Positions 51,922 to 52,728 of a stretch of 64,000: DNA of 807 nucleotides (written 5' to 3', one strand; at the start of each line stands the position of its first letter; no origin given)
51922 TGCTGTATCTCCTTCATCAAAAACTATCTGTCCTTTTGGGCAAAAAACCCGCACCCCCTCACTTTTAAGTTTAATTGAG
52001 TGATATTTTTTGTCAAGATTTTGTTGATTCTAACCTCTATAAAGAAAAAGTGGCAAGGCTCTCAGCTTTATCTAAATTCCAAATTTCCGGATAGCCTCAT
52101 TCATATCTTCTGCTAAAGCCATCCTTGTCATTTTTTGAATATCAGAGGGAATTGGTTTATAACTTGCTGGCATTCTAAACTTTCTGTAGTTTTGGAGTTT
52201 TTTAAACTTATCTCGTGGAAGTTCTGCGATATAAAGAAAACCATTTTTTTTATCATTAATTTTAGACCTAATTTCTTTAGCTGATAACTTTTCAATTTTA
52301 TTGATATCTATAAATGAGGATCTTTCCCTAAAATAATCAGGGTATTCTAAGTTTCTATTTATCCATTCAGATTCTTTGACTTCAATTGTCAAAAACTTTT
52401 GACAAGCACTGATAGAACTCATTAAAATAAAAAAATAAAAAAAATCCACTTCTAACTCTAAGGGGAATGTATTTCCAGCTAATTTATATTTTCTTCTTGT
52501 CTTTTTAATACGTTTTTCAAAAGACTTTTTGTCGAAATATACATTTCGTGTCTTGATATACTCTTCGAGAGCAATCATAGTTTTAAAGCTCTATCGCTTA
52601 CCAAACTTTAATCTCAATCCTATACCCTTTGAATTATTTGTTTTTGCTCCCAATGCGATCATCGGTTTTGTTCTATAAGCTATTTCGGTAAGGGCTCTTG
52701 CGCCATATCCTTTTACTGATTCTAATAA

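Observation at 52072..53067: AT-rich two-gene module next to tRNA-Pro: Panacea (DUF4065) protein plus an unknown 168-aa partner, a candidate new PanAT-type toxin-antitoxin/defence pair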

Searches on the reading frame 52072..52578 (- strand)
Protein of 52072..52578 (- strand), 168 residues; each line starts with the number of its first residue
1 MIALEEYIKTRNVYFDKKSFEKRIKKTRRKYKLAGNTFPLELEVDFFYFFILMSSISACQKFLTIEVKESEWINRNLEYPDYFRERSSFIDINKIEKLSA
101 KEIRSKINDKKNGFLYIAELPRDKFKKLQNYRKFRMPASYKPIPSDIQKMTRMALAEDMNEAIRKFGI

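Call 4: search_protein_families(library=pfam, proteins=[window:52072-52578:-], max_evalue=1)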
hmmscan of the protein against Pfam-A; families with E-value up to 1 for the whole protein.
window:52072-52578:- (168 aa): 0 families

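Call 5: search_protein_families(library=padloc, proteins=[window:52072-52578:-], max_evalue=1)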
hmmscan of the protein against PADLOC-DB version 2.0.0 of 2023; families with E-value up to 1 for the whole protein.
window:52072-52578:- (168 aa): 0 families

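Call 7: find_homologous_proteins(query=window:52072-52578:-, max_evalue=0.01)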
Query window:52072-52578:- (168 aa): 5 proteins with E <= 0.01 among 51 candidates.
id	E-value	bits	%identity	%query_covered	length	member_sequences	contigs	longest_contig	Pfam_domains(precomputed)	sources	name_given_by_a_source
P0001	7.7e-103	359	100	100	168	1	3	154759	-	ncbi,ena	-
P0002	1.1e-50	189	57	100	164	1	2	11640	-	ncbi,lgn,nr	ncbi:MAG: hypothetical protein PHD96_01315 [Candidatus Pacebacteria bacterium]|nr:hypothetical prote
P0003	1.6e-29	121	41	99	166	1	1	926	-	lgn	-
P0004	6.2e-25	106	39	99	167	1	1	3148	-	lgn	-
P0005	9.3e-24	102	40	98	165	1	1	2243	-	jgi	-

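Call 10: find_encoding_contigs(protein=P0002, flank=6000)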
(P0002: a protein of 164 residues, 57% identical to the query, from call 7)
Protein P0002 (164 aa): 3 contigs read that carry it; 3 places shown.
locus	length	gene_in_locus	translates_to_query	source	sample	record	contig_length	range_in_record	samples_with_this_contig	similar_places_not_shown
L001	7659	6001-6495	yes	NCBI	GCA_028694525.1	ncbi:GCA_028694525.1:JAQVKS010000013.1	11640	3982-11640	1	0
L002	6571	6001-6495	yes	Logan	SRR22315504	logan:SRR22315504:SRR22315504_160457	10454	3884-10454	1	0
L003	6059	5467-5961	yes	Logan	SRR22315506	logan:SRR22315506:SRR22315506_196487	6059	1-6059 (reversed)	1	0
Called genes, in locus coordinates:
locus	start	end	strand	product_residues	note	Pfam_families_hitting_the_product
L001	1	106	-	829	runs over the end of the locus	PF04851:ResIII, PF00270:DEAD (faint)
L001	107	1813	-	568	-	PF01555:N6_N4_Mtase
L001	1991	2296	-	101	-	-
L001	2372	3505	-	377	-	PF00589:Phage_integrase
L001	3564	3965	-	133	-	-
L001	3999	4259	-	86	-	PF04026:SpoVG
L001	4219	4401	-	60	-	-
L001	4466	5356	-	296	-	-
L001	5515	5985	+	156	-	PF13274:SocA_Panacea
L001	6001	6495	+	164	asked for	-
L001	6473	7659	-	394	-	PF07508:Recombinase, PF13408:Zn_ribbon_recom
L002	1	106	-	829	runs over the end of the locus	PF04851:ResIII, PF00270:DEAD (faint)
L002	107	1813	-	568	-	PF01555:N6_N4_Mtase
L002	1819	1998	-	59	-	PF08279:HTH_11 (weak), PF12728:HTH_17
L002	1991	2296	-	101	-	-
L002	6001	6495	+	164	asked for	-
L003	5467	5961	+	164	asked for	-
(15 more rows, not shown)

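Call 11: find_encoding_contigs(protein=P0004, flank=4000)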
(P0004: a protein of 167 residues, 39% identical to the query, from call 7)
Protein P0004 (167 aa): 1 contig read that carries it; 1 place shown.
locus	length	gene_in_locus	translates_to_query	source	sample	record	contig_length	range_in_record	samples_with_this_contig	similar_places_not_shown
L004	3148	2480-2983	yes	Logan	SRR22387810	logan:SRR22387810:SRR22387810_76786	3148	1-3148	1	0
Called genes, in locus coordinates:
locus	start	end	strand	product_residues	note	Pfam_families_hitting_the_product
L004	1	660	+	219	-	?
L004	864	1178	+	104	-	-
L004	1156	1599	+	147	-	-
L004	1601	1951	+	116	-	-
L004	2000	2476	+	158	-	PF13274:SocA_Panacea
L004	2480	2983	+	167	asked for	-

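Call 12: find_encoding_contigs(protein=P0005, flank=4000)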
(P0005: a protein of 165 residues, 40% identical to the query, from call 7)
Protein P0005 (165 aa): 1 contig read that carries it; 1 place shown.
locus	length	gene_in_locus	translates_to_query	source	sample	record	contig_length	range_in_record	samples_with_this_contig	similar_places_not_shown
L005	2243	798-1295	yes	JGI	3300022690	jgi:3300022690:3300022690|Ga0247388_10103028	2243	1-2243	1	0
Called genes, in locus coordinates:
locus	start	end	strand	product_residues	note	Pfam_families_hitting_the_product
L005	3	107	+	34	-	?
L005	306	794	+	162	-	PF13274:SocA_Panacea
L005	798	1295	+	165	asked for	-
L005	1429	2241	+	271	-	?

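Call 13: find_encoding_contigs(protein=P0003, flank=4000)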
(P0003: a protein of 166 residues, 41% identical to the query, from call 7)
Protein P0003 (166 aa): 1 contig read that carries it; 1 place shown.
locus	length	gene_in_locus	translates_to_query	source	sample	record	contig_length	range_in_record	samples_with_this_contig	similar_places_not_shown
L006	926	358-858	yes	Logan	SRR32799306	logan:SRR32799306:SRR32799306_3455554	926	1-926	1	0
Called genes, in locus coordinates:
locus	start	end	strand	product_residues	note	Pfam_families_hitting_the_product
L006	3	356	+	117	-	?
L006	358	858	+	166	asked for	-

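Call 19: search_solved_structures(query=A1, max_evalue=10)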
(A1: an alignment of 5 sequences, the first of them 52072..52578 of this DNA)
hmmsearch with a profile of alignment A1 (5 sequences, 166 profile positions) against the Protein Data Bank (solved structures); distinct sequences matched with E-value up to 10: 0.

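Call 20: search_protein_families(library=phrogs, proteins=[window:52072-52578:-, P0002, P0003, P0004, P0005], max_evalue=1)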
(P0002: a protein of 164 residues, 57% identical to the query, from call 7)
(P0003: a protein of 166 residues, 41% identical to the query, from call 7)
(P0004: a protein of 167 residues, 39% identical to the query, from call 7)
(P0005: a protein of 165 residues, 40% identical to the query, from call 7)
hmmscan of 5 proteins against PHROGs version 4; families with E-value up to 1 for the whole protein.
window:52072-52578:- (168 aa): 1 family
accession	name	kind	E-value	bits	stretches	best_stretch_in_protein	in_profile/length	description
phrog_23986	-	unknown function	0.048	15.4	1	61-134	11-84/105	-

P0002 (164 aa): 2 families
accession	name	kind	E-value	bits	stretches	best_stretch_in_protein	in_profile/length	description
phrog_3585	-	other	0.11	14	1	62-102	41-76/102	immunity protein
phrog_20012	-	unknown function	0.18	12.8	1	6-33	24-51/66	-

P0003 (166 aa): 0 families

P0004 (167 aa): 1 family
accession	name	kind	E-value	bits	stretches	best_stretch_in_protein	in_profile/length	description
phrog_16995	-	unknown function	0.13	13.1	1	77-126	38-84/123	-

P0005 (165 aa): 0 families

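Call 24: predict_structure(alignment_id=A1)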
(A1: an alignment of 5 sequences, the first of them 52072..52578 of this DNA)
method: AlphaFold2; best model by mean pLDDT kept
length: 168 residues; sequences in the alignment: 5
mean_pLDDT: 36.5   pTM: 0.25
mean pLDDT of the five models: 36.5, 35.0, 33.7, 33.2, 32.5
residues with pLDDT >= 90: 0; 70-90: 0; 50-70: 12; < 50: 156
segments of 3 or more residues with pLDDT < 50: 1-104, 107-144, 153-157, 165-168
pLDDT, mean of each block of 10 residues (from residue 1): 26 28 31 28 34 36 34 35 34 41 48 34 37 34 49 50 47
secondary structure, 60 per line:
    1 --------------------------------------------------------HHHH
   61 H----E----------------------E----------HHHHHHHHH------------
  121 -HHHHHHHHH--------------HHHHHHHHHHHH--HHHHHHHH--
elements in order: H57-61 H100-108 H122-130 H145-156 H159-166
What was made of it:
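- Tried and rejected: AF2 with only the five closest homologues gave a useless model (pLDDT 36.5; call 24).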

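Call 26: search_protein_representatives(alignment_id=A1)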
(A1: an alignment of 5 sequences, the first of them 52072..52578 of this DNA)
Query: 5 sequences, 166 profile positions. Proteins with E-value up to 0.001 (for the whole library): 198; up to 1e-10: 152; up to 1e-30: 14. The best 150 are listed.
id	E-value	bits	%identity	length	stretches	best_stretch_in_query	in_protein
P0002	1.7e-74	265.5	-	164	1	6-166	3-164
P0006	4.1e-53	195.9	-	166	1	1-166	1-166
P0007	3.2e-50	186.5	-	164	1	4-166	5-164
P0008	6.3e-43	162.8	-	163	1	1-166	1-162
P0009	3.0e-42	160.6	-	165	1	7-166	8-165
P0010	1.6e-38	148.5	-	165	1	7-166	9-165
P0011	5.4e-36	140.2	-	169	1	9-166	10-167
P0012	9.4e-36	139.5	-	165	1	9-165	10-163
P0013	1.5e-32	129.1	-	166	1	14-166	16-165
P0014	3.4e-32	127.9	-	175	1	8-166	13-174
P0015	7.2e-32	126.8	-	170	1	5-166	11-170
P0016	1.3e-31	126.0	-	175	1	9-166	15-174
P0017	1.3e-31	126.0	-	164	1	7-166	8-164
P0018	1.7e-31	125.6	-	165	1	10-166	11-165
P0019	1.9e-30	122.2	-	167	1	9-166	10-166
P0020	2.8e-30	121.6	-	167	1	9-166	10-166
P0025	1.3e-28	116.3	-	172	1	5-166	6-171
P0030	4.5e-27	111.2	-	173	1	10-165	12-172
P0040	9.5e-26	106.9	-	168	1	11-160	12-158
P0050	3.9e-24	101.7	-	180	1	7-166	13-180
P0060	3.6e-23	98.5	-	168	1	10-161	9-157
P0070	1.0e-21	93.8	-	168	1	10-165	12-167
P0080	1.3e-20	90.3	-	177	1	9-163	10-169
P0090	1.2e-18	83.8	-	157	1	9-166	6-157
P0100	8.2e-18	81.1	-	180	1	9-160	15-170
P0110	9.6e-17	77.6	-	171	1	7-166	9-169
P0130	2.1e-14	70.0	-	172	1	9-156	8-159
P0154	3.3e-11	59.6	-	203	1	10-163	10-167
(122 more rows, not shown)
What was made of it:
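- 52075..52215 (-): Toxin gene, helical C-terminal region (residues 122-168; helices 122-135, 145-154, 159-165). MazF proteins are 105-120 aa, so the last ~45 residues are additional. The stop codon is at 52072..52074. All family members are ~157-180 aa (call 26).
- Partner homologues (198 cluster representatives, 152 at E<=1e-10; call 26) were inspected in 14 independent contexts.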

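Call 31: search_protein_families(library=pfam, alignment_id=A3, max_evalue=0.1)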
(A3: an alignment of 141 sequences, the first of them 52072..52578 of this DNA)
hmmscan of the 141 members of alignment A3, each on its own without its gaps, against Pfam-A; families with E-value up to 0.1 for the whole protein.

A. member 1, window:52072-52578:- (168 aa): 0 families

B. families by the number of members that match (of 141 scanned): 61 families (the first 25 are shown)
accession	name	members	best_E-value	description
PF14497.11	GST_C_3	2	0.013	Glutathione S-transferase, C-terminal domain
PF24615.2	Spectrin_Anc-1_2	1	0.00021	Nuclear anchorage protein 1, spectrin repeat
PF13000.13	Acatn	1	0.00058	Acetyl-coenzyme A transporter 1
PF09777.14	OSTMP1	1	0.0025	Osteopetrosis-associated transmembrane protein 1 precursor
PF07376.16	Prosystemin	1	0.0062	Prosystemin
PF18220.6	BspA_v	1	0.0072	Adhesin BspA variable domain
PF03011.20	PFEMP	1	0.0096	PFEMP1 DBL domain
PF22430.1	Aa-Ago_N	1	0.013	Ago, N-terminal domain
PF08381.16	BRX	1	0.013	Transcription factor regulating root and shoot growth via Pin3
PF22900.2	UCH_UBL1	1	0.014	Ubiquitin carboxyl-terminal hydrolases, Ubiquitin-like 1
PF16552.11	OAM_alpha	1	0.014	D-ornithine 4,5-aminomutase alpha-subunit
PF22757.1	GeBP-like_C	1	0.016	Glabrous-enhancer-binding protein-like family, C-terminal domain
PF14186.12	Aida_C2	1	0.016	Axin interactor dorsalisation-associated protein, C-terminal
PF14790.11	THDPS_N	1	0.016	Tetrahydrodipicolinate N-succinyltransferase N-terminal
PF20422.3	DHR-2_Lobe_B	1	0.019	DHR-2, Lobe B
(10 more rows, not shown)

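Call 32: search_solved_structures(query=A3, max_evalue=10, show_alignments=2)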
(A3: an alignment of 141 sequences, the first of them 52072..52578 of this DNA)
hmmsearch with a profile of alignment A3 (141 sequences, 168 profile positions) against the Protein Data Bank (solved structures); distinct sequences matched with E-value up to 10: 3.
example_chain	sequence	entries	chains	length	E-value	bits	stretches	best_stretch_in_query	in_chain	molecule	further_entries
7lf8_A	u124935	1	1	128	0.4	13.7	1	107-143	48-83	Apolipoprotein L2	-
7l6k_A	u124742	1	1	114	0.42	13.6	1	106-138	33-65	Apolipoprotein L1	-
7lf7_K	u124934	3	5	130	0.57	13.2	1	106-138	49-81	Apolipoprotein L1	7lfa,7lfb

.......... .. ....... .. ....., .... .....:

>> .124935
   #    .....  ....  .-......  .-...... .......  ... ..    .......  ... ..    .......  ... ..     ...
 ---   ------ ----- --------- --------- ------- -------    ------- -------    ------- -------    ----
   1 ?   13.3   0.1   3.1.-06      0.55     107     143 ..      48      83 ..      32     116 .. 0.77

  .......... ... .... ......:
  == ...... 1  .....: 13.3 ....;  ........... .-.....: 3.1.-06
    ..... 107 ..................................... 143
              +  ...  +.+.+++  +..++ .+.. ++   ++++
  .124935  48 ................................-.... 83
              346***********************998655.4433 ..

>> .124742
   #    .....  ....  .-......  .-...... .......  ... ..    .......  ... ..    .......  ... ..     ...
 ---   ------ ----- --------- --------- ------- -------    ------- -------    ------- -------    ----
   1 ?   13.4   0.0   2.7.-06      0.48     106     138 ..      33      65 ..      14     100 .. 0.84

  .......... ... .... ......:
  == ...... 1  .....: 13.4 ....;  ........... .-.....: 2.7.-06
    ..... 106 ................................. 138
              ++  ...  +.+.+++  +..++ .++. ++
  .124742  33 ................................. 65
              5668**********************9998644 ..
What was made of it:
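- Tried and rejected: PDB sequence searches with the family profile found only ApoL noise at E~0.4 (calls 19, 32).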

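Call 35: find_related_loci(query=A1, collection=genome_contigs, flank=5000)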
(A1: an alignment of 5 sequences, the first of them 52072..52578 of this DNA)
Query A1 (168 aa) in genome_contigs; peptide patterns used: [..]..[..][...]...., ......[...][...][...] (x = any residue, [..] = any of these).
29 stretches matched a pattern; 1 encode a relative of the query (tblastn E <= 1e-3); 1 distinct loci.
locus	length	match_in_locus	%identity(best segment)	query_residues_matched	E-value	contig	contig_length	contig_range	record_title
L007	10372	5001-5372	31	8-137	3e-19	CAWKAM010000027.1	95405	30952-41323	MAG: uncultured delta proteobacterium isolate MFD03726.bin.1.124 genome assembly, contig: contig_39346, whole genome sho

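Call 36: predict_structure(alignment_id=A3)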
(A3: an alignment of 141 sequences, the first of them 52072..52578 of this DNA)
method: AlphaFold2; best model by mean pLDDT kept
length: 168 residues; sequences in the alignment: 141
mean_pLDDT: 93.4   pTM: 0.89
mean pLDDT of the five models: 93.4, 92.7, 92.4, 92.1, 91.6
residues with pLDDT >= 90: 140; 70-90: 23; 50-70: 5; < 50: 0
segments of 3 or more residues with pLDDT < 50: none
pLDDT, mean of each block of 10 residues (from residue 1): 91 98 96 89 82 97 97 94 89 97 96 97 98 97 96 92 78
secondary structure, 60 per line:
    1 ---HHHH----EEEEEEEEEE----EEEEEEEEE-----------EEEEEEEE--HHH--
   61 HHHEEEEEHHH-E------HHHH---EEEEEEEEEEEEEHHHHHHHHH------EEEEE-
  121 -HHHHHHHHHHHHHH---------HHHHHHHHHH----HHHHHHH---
elements in order: H4-7 E12-21 E26-34 E46-53 E64-68 H80-83 E87-99 H100-108 E115-119 H122-135 H145-154 H159-165
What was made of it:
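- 52216..52551 (-): Toxin gene, MazF/Kid/CcdB-like SH3-barrel core (residues ~10-121). It holds the family-conserved D16, S19, E21, K30 (100%), K32, F49, K106, N112 and F114. AF2 model at pLDDT 93.4, pTM 0.89 (call 36).
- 52075..52215 (-): Secondary structure of the model (call 36).
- On MazF/PemK/Kid endoribonuclease toxins (PF02452): The model has pLDDT 93.4 (call 36).
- The AF2 model has pLDDT 93.4 (call 36).
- Tried and rejected: The 141-sequence alignment was needed (call 36).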

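Call 42: find_encoding_contigs(protein=P0001, flank=1500, max_places=4)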
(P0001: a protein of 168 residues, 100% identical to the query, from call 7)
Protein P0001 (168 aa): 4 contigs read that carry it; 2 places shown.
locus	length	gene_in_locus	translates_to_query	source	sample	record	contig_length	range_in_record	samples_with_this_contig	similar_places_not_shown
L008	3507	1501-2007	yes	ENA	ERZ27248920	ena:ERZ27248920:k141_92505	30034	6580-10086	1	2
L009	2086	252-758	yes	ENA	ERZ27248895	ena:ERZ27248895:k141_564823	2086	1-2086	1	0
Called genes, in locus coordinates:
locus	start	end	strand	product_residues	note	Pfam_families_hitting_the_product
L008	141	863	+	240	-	PF13489:Methyltransf_23, PF01209:Ubie_methyltran, PF07021:MetW (weak), PF02353:CMAS (weak), PF13847:Methyltransf_31, PF08241:Methyltransf_11, PF08242:Methyltransf_12, PF13649:Methyltransf_25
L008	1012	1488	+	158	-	PF13274:SocA_Panacea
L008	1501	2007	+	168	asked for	-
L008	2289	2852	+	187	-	PF18306:LDcluster4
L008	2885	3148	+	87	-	PF03144:GTP_EFTU_D2 (weak)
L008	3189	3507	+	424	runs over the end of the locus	PF27218:MJ0043_C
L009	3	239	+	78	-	?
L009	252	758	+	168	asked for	-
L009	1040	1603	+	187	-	PF18306:LDcluster4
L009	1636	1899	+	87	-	PF03144:GTP_EFTU_D2 (weak)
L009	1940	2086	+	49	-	?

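Call 45: find_homologous_proteins(query=A3, max_evalue=0.001)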
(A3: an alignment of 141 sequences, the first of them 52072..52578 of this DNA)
Query A3 (141 sequences) (168 aa, profile of the alignment): 7 proteins with E <= 0.001 among 2306 candidates.
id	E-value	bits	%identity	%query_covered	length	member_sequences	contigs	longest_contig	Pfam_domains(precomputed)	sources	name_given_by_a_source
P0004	1.7e-45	173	39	99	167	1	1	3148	-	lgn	-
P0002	3.2e-45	172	57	100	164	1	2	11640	-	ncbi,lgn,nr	ncbi:MAG: hypothetical protein PHD96_01315 [Candidatus Pacebacteria bacterium]|nr:hypothetical prote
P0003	1.2e-43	167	41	99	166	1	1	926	-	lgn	-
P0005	1.3e-43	167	40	98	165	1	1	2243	-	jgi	-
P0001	5.6e-43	165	100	100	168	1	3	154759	-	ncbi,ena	-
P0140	1.3e-40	157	24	73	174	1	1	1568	-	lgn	-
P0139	1.9e-37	147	25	82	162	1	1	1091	-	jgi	jgi:hypothetical protein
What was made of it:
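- Tried and rejected: The second word-indexed protein search, using the family profile, recovered only 7 proteins (call 45).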

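Call 46: find_encoding_contigs(protein=P0006, flank=3000, max_places=2)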
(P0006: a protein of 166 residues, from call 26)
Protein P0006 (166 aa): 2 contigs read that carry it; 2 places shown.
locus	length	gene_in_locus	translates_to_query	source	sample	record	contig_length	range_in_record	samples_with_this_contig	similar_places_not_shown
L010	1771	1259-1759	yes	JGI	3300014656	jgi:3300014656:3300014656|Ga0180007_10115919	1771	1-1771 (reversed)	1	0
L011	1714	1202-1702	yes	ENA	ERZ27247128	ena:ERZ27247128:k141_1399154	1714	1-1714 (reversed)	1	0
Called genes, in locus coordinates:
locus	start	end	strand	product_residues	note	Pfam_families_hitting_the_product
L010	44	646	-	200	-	-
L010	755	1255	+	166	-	PF13274:SocA_Panacea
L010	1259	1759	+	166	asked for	-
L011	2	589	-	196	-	?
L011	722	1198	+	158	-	PF13274:SocA_Panacea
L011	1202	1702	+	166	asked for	-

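Call 47: fold_search(model_id=the predicted structure, library=pdb)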
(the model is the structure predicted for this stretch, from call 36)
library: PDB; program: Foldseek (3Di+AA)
matches with E <= 10: 278; with E <= 0.001: 10
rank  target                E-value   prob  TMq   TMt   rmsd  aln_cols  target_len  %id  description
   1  4mzp_C                4.1e-04  1.00  0.48  0.68   4.0       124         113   13  MazF from S. aureus crystal form III, C2221, 2.7 A (released 2014-05-21)
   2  4of1_A                4.1e-04  1.00  0.50  0.69   4.4       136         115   13  crystal structure of toxin from staphylococcus aureus Mu50 (released 2015-01-14)
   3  4mzp_E                7.0e-04  1.00  0.47  0.67   4.0       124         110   14  MazF from S. aureus crystal form III, C2221, 2.7 A (released 2014-05-21)
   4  5hkc_A                7.5e-04  1.00  0.50  0.70   3.9       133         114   11  Crystal structure of M. tuberculosis MazF-mt3 T52D-F62D mutant in complex with 8-mer RNA (released 2017-01-18)
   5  5hk0_A                7.9e-04  1.00  0.50  0.74   3.5       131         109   11  Crystal structure of M. tuberculosis MazF-mt3 (Rv1991c) in complex with RNA (released 2017-01-18)
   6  4mzp_B                7.9e-04  1.00  0.48  0.67   4.2       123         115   14  MazF from S. aureus crystal form III, C2221, 2.7 A (released 2014-05-21)
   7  5hk0_C                8.4e-04  1.00  0.49  0.72   3.9       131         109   11  Crystal structure of M. tuberculosis MazF-mt3 (Rv1991c) in complex with RNA (released 2017-01-18)
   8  4mdx_A                8.4e-04  1.00  0.45  0.63   4.7       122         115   15  Crystal structure of Bacillus subtilis MazF in complex with RNA (released 2013-10-23)
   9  1ne8                  8.4e-04  1.00  0.47  0.64   5.4       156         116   13  YDCE protein from Bacillus subtilis (released 2003-01-14)
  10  9g48_A                8.9e-04  1.00  0.46  0.64   4.7       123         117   15  Staphylococcus aureus MazF in complex with Nanobody 6 (released 2024-07-24)
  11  4mzm_B                1.0e-03  1.00  0.41  0.59   4.5       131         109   14  MazF from S. aureus crystal form I, P212121, 2.1 A (released 2014-05-28)
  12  4mzp_A                1.1e-03  1.00  0.47  0.67   4.3       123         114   14  MazF from S. aureus crystal form III, C2221, 2.7 A (released 2014-05-21)
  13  9g7k_E                1.1e-03  1.00  0.46  0.63   4.2       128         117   15  Staphylococcus aureus MazF in complex with Nanobody 12 (released 2024-07-31)
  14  7bxy                  1.1e-03  1.00  0.51  0.70   3.9       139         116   13  mRNA interferase from Bacillus cereus (released 2021-04-28)
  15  5hk3_A                1.2e-03  1.00  0.49  0.69   3.6       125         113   12  Crystal structure of M. tuberculosis MazF-mt3 T52D-F62D mutant in complex with DNA (released 2017-01-18)
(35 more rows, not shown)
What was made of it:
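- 52216..52551 (-): Foldseek E 4e-4, prob 1.0, TM 0.63-0.74 (call 47).
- On MazF/PemK/Kid endoribonuclease toxins (PF02452): Foldseek gives prob 1.0 and target-normalised TM 0.63-0.74 (call 47).
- The first 40 Foldseek hits are all MazF-family toxins, the best at E=4e-4 (call 47).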

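Call 52: find_related_loci(query=A5, collection=metagenome_contigs, flank=4000)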
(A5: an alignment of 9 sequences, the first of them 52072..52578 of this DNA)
Query A5 (168 aa) in metagenome_contigs; peptide patterns used: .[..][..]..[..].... (x = any residue, [..] = any of these).
225 stretches matched a pattern; 4 encode a relative of the query (tblastn E <= 1e-3); 4 distinct loci.
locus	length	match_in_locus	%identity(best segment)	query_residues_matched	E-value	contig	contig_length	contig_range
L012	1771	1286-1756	35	7-168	5e-27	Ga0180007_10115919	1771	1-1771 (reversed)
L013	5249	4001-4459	39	3-159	3e-26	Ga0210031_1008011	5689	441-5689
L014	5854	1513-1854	40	11-130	1e-21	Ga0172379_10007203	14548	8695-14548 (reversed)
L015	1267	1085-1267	52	6-69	1e-13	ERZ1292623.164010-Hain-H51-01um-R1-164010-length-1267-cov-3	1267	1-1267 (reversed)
